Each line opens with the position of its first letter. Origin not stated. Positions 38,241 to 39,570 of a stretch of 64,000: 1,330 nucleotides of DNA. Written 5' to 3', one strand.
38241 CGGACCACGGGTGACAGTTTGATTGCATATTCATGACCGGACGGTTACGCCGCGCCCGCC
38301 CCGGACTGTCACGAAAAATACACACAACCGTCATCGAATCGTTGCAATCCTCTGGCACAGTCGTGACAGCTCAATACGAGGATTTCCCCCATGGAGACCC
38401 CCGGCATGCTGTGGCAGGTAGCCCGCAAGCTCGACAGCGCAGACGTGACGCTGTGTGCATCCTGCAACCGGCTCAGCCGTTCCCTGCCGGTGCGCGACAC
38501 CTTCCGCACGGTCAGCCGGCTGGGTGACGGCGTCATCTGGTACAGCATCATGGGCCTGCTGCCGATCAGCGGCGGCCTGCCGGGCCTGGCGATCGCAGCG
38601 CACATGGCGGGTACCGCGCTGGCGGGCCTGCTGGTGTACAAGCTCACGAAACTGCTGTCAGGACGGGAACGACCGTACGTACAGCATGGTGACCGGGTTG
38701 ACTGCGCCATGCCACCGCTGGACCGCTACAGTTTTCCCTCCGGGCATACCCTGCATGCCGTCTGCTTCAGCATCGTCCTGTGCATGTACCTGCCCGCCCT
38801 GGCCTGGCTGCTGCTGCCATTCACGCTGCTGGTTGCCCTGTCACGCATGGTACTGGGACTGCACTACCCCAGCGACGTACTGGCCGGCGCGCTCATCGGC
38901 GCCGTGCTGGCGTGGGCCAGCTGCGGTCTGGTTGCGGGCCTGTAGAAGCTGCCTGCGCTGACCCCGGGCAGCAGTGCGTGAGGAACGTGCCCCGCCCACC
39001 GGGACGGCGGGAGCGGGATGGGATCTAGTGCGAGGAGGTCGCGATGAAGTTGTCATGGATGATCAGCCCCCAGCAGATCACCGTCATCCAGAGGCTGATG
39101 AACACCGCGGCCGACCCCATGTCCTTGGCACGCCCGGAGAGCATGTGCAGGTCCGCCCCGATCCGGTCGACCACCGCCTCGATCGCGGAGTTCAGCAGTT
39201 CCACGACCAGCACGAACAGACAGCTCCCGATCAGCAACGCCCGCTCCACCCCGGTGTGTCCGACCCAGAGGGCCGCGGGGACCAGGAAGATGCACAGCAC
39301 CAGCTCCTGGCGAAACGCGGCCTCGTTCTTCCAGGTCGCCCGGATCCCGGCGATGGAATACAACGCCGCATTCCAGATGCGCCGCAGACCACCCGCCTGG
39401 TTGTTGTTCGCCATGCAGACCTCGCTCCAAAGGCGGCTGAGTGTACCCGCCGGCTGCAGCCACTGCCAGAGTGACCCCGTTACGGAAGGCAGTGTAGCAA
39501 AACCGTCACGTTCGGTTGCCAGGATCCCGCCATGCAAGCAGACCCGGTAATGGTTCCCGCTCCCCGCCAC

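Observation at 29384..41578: Dense lipid-remodelling cluster with Pho-box-like sites: candidate phosphate-starvation glycolipid switch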

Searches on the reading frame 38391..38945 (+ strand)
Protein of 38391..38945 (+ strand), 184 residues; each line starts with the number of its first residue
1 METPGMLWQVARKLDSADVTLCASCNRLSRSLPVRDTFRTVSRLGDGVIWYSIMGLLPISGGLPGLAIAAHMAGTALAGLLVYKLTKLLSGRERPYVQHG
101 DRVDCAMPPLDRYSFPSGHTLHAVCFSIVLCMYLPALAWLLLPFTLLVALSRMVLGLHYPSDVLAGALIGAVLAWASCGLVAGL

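Call 7: search_protein_families(library=pfam, proteins=[window:38391-38945:+], max_evalue=0.01)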
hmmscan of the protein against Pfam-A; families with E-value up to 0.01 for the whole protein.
window:38391-38945:+ (184 aa): 3 families
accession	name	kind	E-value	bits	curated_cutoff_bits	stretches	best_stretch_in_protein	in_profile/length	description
PF01569.27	PAP2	-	5.9e-23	81.5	27.2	1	73-177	6-121/130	PAP2 superfamily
PF14378.12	PAP2_3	-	1.3e-08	35.3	27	1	113-175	125-189/190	PAP2 superfamily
PF14360.12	PAP2_C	-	0.0013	19.7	27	1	117-175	8-70/74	PAP2 superfamily C-terminal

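Call 8: search_protein_families(library=ncbifam, proteins=[window:38391-38945:+], max_evalue=0.001)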
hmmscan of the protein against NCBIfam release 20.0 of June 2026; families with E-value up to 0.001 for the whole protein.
window:38391-38945:+ (184 aa): 4 families
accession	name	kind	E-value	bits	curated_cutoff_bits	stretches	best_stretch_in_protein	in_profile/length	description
NF047884.1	UdeprDiPSep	equivalog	1.7e-13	50.9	250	1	39-175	46-181/188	undecaprenyl-diphosphatase SepP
NF007975.0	PRK10699.1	equivalog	3.9e-10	39.6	261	1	113-181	157-230/254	phosphatidylglycerophosphatase B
NF008813.0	PRK11837.1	equivalog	7.4e-07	29.3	229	1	79-177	71-167/202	undecaprenyl-diphosphate phosphatase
NF007159.0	PRK09597.1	equivalog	2.5e-05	24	177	1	109-173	115-180/191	lipid A 1-phosphatase LpxE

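Call 46: search_solved_structures(query=window:38391-38945:+, max_evalue=0.01)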
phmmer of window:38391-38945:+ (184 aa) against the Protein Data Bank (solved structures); distinct sequences matched with E-value up to 0.01: 13.
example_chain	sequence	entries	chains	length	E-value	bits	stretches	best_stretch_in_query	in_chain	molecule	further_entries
9htz_A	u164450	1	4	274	1.9e-06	31.1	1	90-174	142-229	Phosphatase PAP2 family protein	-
6ebu_A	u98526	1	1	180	1.9e-06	31.1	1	76-174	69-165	LpxE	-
7f18_A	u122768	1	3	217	2.8e-06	30.6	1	90-174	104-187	Acid phosphatase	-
7f17_A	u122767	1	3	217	3.8e-06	30.2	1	90-174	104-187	Acid phosphatase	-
5jki_A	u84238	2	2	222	5.1e-06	29.7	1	77-175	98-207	Putative lipid phosphate phosphatase YodM | Phosphatidylglycerophosphatase B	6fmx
2akc_A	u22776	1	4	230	0.00014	25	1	113-172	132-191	class A nonspecific acid phosphatase PhoN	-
2a96_A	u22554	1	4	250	0.00016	24.8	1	113-172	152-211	class A nonspecific acid phosphatase PhoN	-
4px7_A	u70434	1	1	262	0.00094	22.3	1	113-174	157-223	Phosphatidylglycerophosphatase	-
5jwy_A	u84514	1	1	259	0.00095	22.3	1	113-174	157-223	Phosphatidylglycerophosphatase B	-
2ipb_A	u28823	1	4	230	0.00097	22.3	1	113-172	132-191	Class A nonspecific acid phosphatase PhoN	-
9qci_A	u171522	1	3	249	0.0015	21.7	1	92-172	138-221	Major phosphate-irrepressible acid phosphatase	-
9qcj_A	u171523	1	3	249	0.003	20.7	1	112-172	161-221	Major phosphate-irrepressible acid phosphatase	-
8yc1_A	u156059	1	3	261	0.0049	20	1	91-173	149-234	Acid phosphatase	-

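Call 57: find_homologous_proteins(query=window:38391-38945:+, max_evalue=1e-8)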
Query window:38391-38945:+ (184 aa): 7929 proteins with E <= 1e-8 among 8000 candidates; the best 120 are listed.
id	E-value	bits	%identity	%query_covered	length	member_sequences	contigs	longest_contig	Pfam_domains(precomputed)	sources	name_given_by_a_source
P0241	3.3e-116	404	99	100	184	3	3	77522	PF01569.28,PF14378.13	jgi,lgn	jgi:undecaprenyl-diphosphatase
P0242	2.6e-98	345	86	98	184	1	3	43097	PF01569.28,PF14378.13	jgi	jgi:undecaprenyl-diphosphatase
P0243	1.3e-97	343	88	98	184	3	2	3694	PF01569.28,PF14378.13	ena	-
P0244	7.0e-86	305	78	98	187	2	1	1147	PF01569.28,PF14378.13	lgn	-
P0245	1.8e-81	290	76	98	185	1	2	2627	PF01569.28,PF14378.13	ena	-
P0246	2.1e-78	280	71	99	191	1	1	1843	PF01569.28,PF14378.13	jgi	jgi:undecaprenyl-diphosphatase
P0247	4.6e-78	279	74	86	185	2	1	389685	PF14360.13,PF01569.28,PF14378.13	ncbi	ncbi:MAG: phosphatase PAP2 family protein [Pseudomonadota bacterium]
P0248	9.6e-78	278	70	98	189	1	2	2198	PF01569.28,PF14378.13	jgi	jgi:undecaprenyl-diphosphatase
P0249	3.4e-77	277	72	96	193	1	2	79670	PF14360.13,PF01569.28,PF14378.13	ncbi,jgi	-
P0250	5.1e-77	276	69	89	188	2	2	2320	PF01569.28,PF14378.13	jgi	jgi:undecaprenyl-diphosphatase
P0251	2.6e-76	274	73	98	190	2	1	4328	PF01569.28,PF14378.13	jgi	-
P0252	4.2e-75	270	72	94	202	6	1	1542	PF14360.13,PF01569.28,PF14378.13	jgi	jgi:undecaprenyl-diphosphatase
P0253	1.4e-74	268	74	89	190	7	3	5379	PF14360.13,PF01569.28,PF14378.13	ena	-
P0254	5.2e-74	266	69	98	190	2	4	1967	PF01569.28,PF14378.13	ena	-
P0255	5.9e-74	266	72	94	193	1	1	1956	PF01569.28,PF14378.13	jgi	jgi:undecaprenyl-diphosphatase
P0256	7.0e-74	266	67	96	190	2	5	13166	PF14360.13,PF01569.28,PF14378.13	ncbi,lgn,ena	ncbi:MAG: phosphatase PAP2 family protein [Gammaproteobacteria bacterium]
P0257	7.3e-74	266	71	96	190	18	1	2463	PF01569.28,PF14378.13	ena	-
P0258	1.1e-73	265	69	94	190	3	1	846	PF01569.28,PF14378.13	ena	-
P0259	1.9e-73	264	71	85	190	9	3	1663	PF14360.13,PF01569.28,PF14378.13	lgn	-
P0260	4.0e-73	263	68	96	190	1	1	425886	PF14360.13,PF01569.28,PF14378.13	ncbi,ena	-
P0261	4.1e-73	263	71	92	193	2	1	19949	PF01569.28,PF14378.13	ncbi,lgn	-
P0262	4.2e-73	263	67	89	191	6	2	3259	PF01569.28,PF14378.13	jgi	jgi:undecaprenyl-diphosphatase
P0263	8.4e-73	262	71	94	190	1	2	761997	PF01569.28,PF14378.13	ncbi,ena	-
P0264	1.7e-72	261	67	96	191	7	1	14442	PF14360.13,PF01569.28,PF14378.13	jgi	jgi:undecaprenyl-diphosphatase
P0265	1.8e-72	261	70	86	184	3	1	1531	PF01569.28,PF14378.13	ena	-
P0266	3.6e-72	260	69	92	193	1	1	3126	PF14360.13,PF01569.28,PF14378.13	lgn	-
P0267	4.6e-72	260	72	93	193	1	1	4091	PF01569.28,PF14378.13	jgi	jgi:undecaprenyl-diphosphatase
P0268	5.5e-72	260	70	96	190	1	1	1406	PF14360.13,PF01569.28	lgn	-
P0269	5.5e-72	260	71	96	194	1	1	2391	PF01569.28,PF14378.13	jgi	jgi:undecaprenyl-diphosphatase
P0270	8.8e-72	259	69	93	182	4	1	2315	PF14360.13,PF01569.28,PF14378.13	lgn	-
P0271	1.2e-71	258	70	97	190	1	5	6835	PF01569.28,PF14378.13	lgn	-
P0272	4.2e-71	257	71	92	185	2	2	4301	PF01569.28,PF14378.13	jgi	jgi:undecaprenyl-diphosphatase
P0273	3.2e-70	254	67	96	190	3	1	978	PF01569.28,PF14378.13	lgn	-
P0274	9.2e-70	252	68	91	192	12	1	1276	PF14360.13,PF01569.28,PF14378.13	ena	-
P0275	2.4e-69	251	68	95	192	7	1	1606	PF14360.13,PF01569.28,PF14378.13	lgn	-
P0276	2.9e-69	251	68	93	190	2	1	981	PF01569.28,PF14378.13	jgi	-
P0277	9.4e-69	249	70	93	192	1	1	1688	PF01569.28,PF14378.13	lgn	-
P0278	1.1e-68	249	68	92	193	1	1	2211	PF01569.28,PF14378.13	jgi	jgi:undecaprenyl-diphosphatase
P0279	2.3e-68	248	68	93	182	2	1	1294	PF01569.28,PF14378.13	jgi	jgi:undecaprenyl-diphosphatase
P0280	5.6e-68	246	66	97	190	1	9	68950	PF01569.28,PF14378.13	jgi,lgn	-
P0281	7.2e-68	246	66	96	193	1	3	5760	PF14360.13,PF01569.28,PF14378.13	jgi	jgi:undecaprenyl-diphosphatase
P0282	1.1e-67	245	66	97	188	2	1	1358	PF01569.28,PF14378.13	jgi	-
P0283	8.8e-67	243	66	96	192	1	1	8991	PF01569.28,PF14378.13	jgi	jgi:undecaprenyl-diphosphatase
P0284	4.8e-66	240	66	97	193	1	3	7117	PF14360.13,PF01569.28,PF14378.13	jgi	jgi:undecaprenyl-diphosphatase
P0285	4.8e-66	240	66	95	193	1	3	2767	PF01569.28,PF14378.13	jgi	jgi:undecaprenyl-diphosphatase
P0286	6.6e-66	240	61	96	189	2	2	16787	PF01569.28,PF14378.13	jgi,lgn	jgi:undecaprenyl-diphosphatase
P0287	6.0e-64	233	63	95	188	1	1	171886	PF01569.28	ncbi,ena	-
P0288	1.6e-63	232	61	95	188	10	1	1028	PF01569.28,PF14378.13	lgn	-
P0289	2.3e-63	231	62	95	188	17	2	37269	PF01569.28,PF14378.13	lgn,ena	-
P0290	4.6e-63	230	64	95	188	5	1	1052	PF01569.28,PF14378.13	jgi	jgi:undecaprenyl-diphosphatase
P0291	2.2e-62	228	62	95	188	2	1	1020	PF01569.28,PF14378.13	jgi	jgi:undecaprenyl-diphosphatase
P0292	2.2e-62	228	61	98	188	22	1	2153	PF01569.28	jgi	jgi:undecaprenyl-diphosphatase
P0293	2.9e-62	228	71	78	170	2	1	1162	PF14360.13,PF01569.28,PF14378.13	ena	-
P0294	3.9e-62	227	61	98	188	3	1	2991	PF01569.28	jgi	jgi:undecaprenyl-diphosphatase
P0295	1.7e-61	225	60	96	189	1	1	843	PF01569.28,PF14378.13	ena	-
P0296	4.4e-61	224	62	95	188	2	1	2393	PF01569.28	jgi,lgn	jgi:undecaprenyl-diphosphatase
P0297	7.1e-61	223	60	95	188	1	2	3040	PF01569.28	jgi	-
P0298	7.2e-61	223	62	94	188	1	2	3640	PF01569.28,PF14378.13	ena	-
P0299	2.0e-60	222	61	93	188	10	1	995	PF01569.28,PF14378.13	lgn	-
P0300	3.0e-60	221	63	96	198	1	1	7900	PF01569.28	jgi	-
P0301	3.3e-60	221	62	95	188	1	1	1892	PF01569.28,PF14378.13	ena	-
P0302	4.1e-60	221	62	94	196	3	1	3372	PF01569.28,PF14378.13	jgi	jgi:undecaprenyl-diphosphatase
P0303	4.7e-60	221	61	95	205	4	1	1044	PF01569.28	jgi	jgi:undecaprenyl-diphosphatase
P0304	1.7e-59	219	60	86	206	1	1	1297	PF01569.28,PF14378.13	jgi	-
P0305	5.5e-59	217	61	91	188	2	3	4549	PF01569.28,PF14378.13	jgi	jgi:undecaprenyl-diphosphatase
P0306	6.5e-59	217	60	94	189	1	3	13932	PF01569.28,PF14378.13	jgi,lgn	jgi:undecaprenyl-diphosphatase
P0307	1.5e-57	213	58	90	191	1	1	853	PF01569.28,PF14378.13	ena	-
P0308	5.6e-57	211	57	99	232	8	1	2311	PF14360.13,PF01569.28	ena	-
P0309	7.0e-57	210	59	94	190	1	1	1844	PF01569.28,PF14378.13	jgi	-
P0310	1.3e-56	209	60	90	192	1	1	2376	PF01569.28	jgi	jgi:undecaprenyl-diphosphatase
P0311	1.7e-56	209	60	85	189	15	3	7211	PF01569.28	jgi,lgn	jgi:undecaprenyl-diphosphatase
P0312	2.6e-56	208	57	91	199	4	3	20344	PF01569.28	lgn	-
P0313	1.3e-54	203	56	96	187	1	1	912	PF01569.28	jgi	jgi:undecaprenyl-diphosphatase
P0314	1.8e-54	202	55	94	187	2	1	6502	PF01569.28,PF14378.13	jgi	-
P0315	2.4e-54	202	55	97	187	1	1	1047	PF01569.28,PF14378.13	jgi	jgi:undecaprenyl-diphosphatase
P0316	2.8e-54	202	54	95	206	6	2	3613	PF01569.28,PF14378.13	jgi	-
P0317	1.1e-53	200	60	88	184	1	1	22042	PF14360.13,PF01569.28,PF14378.13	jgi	-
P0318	3.2e-53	198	59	92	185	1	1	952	PF01569.28,PF14378.13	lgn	-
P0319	3.5e-53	198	56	92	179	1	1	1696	PF01569.28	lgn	-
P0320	3.6e-53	198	57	93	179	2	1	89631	PF01569.28,PF14378.13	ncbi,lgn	-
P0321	2.0e-52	196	57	92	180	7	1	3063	PF01569.28,PF14378.13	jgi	jgi:undecaprenyl-diphosphatase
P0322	6.5e-52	194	57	93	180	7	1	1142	PF01569.28,PF14378.13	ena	-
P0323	8.3e-52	194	56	93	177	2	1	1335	PF14360.13,PF01569.28,PF14378.13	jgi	-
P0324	9.7e-52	194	54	95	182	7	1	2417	PF01569.28,PF14378.13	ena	-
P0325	1.3e-51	193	58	89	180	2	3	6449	PF01569.28,PF14378.13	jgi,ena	jgi:undecaprenyl-diphosphatase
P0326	1.9e-51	193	56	82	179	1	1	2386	PF14360.13,PF01569.28,PF14378.13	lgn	-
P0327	2.6e-51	192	57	90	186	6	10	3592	PF01569.28,PF14378.13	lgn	-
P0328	3.1e-51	192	54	90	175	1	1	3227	PF01569.28,PF14378.13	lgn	-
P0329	3.3e-51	192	56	93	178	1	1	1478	PF01569.28,PF14378.13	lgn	-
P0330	4.5e-51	191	56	82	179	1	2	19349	PF01569.28,PF14378.13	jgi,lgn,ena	-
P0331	6.1e-51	191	55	90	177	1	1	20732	PF14360.13,PF01569.28,PF14378.13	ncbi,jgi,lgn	-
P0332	6.8e-51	191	53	96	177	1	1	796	PF01569.28,PF14378.13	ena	-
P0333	7.8e-51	191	55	92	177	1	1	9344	PF01569.28,PF14378.13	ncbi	-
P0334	8.6e-51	190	51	93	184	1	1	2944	PF01569.28,PF14378.13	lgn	-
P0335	8.7e-51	190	55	90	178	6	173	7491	PF01569.28,PF14378.13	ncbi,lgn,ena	-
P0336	1.1e-50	190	58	82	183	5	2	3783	PF01569.28,PF14378.13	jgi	jgi:undecaprenyl-diphosphatase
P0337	1.2e-50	190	55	91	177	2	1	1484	PF01569.28,PF14378.13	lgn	-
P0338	1.7e-50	189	54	89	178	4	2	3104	PF01569.28,PF14378.13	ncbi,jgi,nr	ncbi:MAG: phosphatase PAP2 family protein [Gammaproteobacteria bacterium]|jgi:undecaprenyl-diphospha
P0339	1.8e-50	189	55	82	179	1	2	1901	PF14360.13,PF01569.28,PF14378.13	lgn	-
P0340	1.9e-50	189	56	93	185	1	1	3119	PF01569.28,PF14378.13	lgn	-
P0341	2.2e-50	189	55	82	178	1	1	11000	PF01569.28,PF14378.13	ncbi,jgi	jgi:undecaprenyl-diphosphatase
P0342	2.7e-50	189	56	93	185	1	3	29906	PF01569.28,PF14378.13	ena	-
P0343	2.9e-50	189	55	93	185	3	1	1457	PF01569.28,PF14378.13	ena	-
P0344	4.0e-50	188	56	92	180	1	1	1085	PF01569.28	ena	-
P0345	4.5e-50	188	58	92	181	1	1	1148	PF01569.28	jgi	jgi:undecaprenyl-diphosphatase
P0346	5.0e-50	188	60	88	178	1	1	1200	PF01569.28,PF14378.13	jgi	jgi:undecaprenyl-diphosphatase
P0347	6.3e-50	188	57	91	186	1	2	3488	PF01569.28,PF14378.13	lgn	-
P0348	6.7e-50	188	54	88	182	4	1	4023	PF01569.28,PF14378.13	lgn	-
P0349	7.6e-50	187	55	82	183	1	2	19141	PF01569.28,PF14378.13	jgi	jgi:undecaprenyl-diphosphatase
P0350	7.8e-50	187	55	92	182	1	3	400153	PF01569.28,PF14378.13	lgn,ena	-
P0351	1.1e-49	187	56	89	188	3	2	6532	PF01569.28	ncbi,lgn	-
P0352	1.2e-49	187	53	90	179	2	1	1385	PF01569.28,PF14378.13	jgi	jgi:undecaprenyl-diphosphatase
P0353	1.3e-49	187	54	90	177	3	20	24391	PF01569.28,PF14378.13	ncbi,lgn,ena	-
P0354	1.3e-49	187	55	88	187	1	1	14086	PF14360.13,PF01569.28,PF14378.13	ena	-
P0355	1.5e-49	186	54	82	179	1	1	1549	PF14360.13,PF01569.28,PF14378.13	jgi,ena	-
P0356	1.8e-49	186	55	89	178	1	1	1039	PF01569.28,PF14378.13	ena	-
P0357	1.9e-49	186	55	92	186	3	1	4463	PF01569.28,PF14378.13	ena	-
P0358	1.9e-49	186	56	89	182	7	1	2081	PF01569.28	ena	-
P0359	2.0e-49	186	57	92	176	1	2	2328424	PF01569.28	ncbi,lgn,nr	ncbi:MAG: phosphatase PAP2 family protein [Nitrosomonadales bacterium]|nr:phosphatase PAP2 family pr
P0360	2.1e-49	186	56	82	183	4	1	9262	PF01569.28,PF14378.13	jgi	jgi:undecaprenyl-diphosphatase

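Call 58: find_encoding_contigs(protein=P0287, flank=5000, max_places=1)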
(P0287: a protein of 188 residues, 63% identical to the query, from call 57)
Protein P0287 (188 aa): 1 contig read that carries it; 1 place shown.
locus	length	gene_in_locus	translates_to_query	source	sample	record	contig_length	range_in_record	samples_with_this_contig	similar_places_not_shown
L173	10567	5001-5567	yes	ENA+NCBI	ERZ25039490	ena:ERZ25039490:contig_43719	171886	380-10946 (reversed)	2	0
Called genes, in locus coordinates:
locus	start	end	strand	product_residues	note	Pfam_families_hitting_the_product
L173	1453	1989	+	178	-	PF14175:YaaC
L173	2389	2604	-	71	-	-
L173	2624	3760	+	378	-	PF01594:AI-2E_transport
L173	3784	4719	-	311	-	PF13439:Glyco_transf_4, PF13579:Glyco_trans_4_4 (weak), PF00534:Glycos_transf_1, PF13692:Glyco_trans_1_4, PF20706:GT4-conflict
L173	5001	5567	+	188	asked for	PF01569:PAP2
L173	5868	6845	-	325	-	PF13542:HTH_Tnp_ISL3, PF01610:DDE_Tnp_ISL3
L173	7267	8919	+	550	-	PF00884:Sulfatase, PF14707:Sulfatase_C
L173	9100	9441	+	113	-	-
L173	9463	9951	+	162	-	-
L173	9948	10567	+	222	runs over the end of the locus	-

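Call 59: find_encoding_contigs(protein=P0359, flank=5000, max_places=1)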
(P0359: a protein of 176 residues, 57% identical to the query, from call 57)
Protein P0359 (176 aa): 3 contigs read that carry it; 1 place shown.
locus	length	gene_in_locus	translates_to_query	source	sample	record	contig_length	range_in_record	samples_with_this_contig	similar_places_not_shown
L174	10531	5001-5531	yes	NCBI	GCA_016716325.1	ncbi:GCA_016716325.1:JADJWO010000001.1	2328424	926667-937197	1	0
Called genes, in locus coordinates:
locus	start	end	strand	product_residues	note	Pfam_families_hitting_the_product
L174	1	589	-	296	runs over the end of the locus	PF00348:polyprenyl_synt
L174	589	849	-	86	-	PF02609:Exonuc_VII_S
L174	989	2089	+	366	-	PF00355:Rieske, PF00848:Ring_hydroxyl_A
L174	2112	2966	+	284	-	PF00892:EamA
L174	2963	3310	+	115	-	PF11964:SpoIIAA-like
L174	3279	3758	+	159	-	PF01219:DAGK_prokar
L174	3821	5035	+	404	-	PF13439:Glyco_transf_4, PF13579:Glyco_trans_4_4, PF00534:Glycos_transf_1, PF13692:Glyco_trans_1_4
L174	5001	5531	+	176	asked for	PF01569:PAP2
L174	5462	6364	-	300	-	PF00882:Zn_dep_PLPC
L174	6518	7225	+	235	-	PF01895:PhoU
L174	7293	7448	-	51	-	PF00471:Ribosomal_L33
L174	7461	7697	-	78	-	PF00830:Ribosomal_L28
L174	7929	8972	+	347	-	PF12849:PBP_like_2, PF12727:PBP_like (weak)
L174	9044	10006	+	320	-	PF00528:BPD_transp_1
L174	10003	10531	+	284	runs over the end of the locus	PF00528:BPD_transp_1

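Call 60: find_encoding_contigs(protein=P0350, flank=5000, max_places=1)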
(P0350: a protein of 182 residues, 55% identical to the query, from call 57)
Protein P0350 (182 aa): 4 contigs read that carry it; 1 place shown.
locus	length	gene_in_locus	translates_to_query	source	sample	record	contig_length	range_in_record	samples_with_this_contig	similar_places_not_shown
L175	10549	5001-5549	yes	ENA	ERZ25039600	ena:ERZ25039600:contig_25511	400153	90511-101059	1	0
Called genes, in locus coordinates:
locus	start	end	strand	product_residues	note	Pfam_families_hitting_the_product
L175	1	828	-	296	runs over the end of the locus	-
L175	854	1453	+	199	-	PF00034:Cytochrom_C, PF13442:Cytochrome_CBB3 (weak), PF00034:Cytochrom_C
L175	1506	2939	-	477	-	PF20423:AceK_regulatory, PF06315:AceK_kinase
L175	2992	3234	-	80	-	PF20423:AceK_regulatory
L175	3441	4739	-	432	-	PF00180:Iso_dh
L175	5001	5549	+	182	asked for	PF01569:PAP2, PF14378:PAP2_3 (weak)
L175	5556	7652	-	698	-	PF07715:Plug, PF00593:TonB_dep_Rec_b-barrel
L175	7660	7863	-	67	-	-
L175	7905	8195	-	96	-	-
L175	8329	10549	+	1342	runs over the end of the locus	PF14516:AAA_35, PF01483:P_proprotein, PF25174:Beta-prop_THOC3, PF24814:WD40_Prp19, PF25173:Beta-prop_WDR3_1st, PF23381:Beta-prop_IFT122_1st, PF25175:Beta-prop_WDR5, PF25174:Beta-prop_THOC3, +15 more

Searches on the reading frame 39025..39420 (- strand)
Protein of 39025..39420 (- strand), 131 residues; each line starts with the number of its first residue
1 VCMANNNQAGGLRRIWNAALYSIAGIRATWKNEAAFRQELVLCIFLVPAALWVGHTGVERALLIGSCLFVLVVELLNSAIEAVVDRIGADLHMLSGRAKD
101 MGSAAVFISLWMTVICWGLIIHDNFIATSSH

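Call 7: search_protein_families(library=pfam, proteins=[window:39025-39420:-], max_evalue=0.01)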
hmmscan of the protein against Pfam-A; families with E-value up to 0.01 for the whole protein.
window:39025-39420:- (131 aa): 1 family
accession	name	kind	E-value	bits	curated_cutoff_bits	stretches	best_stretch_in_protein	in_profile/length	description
PF01219.24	DAGK_prokar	-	2.5e-34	117.6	22.3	1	21-121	2-102/102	Prokaryotic diacylglycerol kinase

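Call 8: search_protein_families(library=ncbifam, proteins=[window:39025-39420:-], max_evalue=0.001)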
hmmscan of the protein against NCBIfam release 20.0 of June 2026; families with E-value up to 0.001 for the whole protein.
window:39025-39420:- (131 aa): 0 families
